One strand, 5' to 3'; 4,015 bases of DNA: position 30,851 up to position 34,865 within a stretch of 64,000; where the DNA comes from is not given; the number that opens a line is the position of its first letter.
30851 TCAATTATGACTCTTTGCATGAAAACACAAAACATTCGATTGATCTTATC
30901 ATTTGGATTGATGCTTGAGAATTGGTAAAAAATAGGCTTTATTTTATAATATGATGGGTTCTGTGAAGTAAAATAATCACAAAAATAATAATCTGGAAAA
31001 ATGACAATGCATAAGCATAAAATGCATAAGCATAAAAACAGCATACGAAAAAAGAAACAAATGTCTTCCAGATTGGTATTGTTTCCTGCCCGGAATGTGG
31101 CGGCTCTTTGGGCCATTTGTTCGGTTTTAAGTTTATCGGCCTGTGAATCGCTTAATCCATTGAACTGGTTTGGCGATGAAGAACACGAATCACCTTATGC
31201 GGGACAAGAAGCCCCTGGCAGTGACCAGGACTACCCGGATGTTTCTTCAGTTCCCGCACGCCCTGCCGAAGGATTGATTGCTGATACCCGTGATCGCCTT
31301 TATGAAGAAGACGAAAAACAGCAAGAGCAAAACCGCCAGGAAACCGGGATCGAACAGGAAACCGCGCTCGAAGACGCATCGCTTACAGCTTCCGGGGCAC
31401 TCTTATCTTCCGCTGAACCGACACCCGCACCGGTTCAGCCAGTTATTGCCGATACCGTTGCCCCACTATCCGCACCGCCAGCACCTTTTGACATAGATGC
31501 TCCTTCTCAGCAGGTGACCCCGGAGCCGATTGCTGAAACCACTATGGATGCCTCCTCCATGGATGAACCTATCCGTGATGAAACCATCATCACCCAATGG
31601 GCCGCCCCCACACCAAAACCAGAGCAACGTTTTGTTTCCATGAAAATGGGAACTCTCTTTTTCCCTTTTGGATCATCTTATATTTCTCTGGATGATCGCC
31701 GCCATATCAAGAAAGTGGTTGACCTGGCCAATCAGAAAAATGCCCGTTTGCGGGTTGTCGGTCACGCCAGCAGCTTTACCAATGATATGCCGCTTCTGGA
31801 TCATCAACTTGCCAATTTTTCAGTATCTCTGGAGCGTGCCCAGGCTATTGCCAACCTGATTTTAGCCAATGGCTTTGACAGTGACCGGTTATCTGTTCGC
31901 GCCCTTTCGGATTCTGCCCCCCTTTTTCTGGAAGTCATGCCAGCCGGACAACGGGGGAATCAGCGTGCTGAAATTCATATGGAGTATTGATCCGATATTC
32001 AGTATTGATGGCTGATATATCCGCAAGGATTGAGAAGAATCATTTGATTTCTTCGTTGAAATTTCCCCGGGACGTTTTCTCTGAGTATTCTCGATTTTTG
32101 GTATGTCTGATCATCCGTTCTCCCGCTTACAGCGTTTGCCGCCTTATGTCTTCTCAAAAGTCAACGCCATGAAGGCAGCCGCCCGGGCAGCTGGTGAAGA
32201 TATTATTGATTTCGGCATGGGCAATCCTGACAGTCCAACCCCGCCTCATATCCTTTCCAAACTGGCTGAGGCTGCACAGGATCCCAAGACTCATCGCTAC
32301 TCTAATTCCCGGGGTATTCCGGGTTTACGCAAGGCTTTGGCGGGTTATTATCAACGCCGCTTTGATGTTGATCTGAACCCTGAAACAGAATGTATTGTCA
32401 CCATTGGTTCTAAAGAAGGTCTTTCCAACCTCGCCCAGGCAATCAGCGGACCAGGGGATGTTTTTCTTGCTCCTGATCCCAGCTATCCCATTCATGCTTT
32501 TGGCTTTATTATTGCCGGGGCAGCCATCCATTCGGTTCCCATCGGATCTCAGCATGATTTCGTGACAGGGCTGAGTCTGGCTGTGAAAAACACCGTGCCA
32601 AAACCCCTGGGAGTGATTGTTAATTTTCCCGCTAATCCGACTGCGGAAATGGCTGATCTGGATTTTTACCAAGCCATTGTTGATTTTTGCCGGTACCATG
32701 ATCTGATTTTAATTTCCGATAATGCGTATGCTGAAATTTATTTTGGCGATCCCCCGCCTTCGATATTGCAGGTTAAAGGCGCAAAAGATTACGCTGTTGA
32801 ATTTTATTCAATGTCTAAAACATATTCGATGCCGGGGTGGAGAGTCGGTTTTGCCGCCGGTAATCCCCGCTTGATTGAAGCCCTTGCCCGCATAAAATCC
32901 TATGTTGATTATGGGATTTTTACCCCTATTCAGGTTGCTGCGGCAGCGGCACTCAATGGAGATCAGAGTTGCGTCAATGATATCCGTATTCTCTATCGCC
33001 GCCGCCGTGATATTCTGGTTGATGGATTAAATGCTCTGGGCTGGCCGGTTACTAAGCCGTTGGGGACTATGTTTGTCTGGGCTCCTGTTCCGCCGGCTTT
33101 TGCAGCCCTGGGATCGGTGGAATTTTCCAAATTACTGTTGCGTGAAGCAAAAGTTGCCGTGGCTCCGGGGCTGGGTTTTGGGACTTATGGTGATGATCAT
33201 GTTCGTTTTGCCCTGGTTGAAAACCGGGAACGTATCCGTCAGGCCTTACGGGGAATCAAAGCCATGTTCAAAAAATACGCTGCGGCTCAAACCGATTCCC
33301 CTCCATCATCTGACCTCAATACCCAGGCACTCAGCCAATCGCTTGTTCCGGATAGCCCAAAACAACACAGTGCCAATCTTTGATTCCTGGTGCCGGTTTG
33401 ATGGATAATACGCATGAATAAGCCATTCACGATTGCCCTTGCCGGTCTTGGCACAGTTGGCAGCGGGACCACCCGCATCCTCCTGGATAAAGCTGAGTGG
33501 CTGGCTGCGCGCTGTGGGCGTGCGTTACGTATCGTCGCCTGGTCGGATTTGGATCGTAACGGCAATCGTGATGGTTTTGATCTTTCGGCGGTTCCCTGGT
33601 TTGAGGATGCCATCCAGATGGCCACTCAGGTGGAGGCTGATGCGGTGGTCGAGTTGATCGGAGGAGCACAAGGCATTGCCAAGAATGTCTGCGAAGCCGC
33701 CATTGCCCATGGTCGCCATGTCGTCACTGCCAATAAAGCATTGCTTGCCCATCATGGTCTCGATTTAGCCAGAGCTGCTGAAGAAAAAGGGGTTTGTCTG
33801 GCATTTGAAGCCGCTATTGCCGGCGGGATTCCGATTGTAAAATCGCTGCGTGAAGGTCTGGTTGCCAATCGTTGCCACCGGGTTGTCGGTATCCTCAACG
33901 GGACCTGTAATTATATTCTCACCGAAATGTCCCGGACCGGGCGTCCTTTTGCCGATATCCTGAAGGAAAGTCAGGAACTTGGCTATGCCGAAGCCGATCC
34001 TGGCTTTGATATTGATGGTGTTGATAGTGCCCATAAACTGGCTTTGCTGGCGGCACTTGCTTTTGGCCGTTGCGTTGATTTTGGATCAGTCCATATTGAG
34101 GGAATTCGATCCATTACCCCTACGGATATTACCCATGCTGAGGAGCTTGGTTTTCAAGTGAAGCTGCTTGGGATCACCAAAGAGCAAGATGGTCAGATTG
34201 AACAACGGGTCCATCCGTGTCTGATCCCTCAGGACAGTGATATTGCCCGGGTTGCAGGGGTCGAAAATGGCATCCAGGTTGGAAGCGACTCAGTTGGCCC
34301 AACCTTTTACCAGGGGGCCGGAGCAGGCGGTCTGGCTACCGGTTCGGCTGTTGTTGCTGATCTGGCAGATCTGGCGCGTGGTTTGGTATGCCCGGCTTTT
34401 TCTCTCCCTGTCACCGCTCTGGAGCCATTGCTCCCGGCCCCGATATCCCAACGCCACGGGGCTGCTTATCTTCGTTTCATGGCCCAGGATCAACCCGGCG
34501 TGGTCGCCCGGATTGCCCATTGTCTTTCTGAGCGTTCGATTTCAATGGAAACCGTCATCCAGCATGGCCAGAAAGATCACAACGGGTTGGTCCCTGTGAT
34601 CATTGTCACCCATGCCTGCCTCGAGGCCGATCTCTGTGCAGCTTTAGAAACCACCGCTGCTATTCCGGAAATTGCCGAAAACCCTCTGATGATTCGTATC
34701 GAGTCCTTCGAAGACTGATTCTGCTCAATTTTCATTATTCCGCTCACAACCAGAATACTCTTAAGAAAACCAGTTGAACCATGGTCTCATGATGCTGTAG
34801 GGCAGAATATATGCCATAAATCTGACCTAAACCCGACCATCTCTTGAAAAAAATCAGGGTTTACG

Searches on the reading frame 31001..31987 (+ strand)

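Call 93: search_protein_families(library=pfam, proteins=[window:31001-31987:+], max_evalue=0.001)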
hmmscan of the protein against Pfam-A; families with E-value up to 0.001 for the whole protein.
window:31001-31987:+ (329 aa): 1 family
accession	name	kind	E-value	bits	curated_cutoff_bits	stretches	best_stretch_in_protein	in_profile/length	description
PF00691.25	OmpA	-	2e-10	41.3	27.2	1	220-315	1-92/98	OmpA family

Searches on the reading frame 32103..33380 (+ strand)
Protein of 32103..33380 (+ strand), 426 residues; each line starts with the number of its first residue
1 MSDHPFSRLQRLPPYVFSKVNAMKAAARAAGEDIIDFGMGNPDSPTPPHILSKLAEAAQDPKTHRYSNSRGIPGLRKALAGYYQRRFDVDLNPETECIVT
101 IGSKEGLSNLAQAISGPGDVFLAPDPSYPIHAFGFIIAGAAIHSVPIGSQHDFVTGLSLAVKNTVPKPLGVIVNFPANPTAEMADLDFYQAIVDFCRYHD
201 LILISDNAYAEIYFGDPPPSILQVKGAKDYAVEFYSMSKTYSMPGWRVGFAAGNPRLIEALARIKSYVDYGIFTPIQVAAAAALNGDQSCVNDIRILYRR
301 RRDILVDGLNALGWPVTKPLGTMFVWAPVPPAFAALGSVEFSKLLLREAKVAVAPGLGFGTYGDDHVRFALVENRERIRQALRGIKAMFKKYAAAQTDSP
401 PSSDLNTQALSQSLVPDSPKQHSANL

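Call 93: search_protein_families(library=pfam, proteins=[window:32103-33380:+], max_evalue=0.001)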
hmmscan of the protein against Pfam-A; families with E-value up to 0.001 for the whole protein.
window:32103-33380:+ (426 aa): 1 family
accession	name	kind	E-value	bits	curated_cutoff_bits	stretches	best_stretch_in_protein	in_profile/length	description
PF00155.27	Aminotran_1_2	-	2.3e-63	215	19.7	1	33-384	2-360/361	Aminotransferase class I and II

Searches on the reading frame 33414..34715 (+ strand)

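Call 93: search_protein_families(library=pfam, proteins=[window:33414-34715:+], max_evalue=0.001)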
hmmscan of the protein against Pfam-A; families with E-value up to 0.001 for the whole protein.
window:33414-34715:+ (434 aa): 3 families
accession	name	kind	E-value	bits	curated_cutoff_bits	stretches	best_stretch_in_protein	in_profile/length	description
PF00742.24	Homoserine_dh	-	3.2e-57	193.6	22.9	1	140-317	1-172/173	Homoserine dehydrogenase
PF03447.22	NAD_binding_3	-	3.9e-14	53.8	24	1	11-132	1-116/116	Homoserine dehydrogenase, NAD binding domain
PF01842.31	ACT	-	1.4e-05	25.2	27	1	352-400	2-50/66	ACT domain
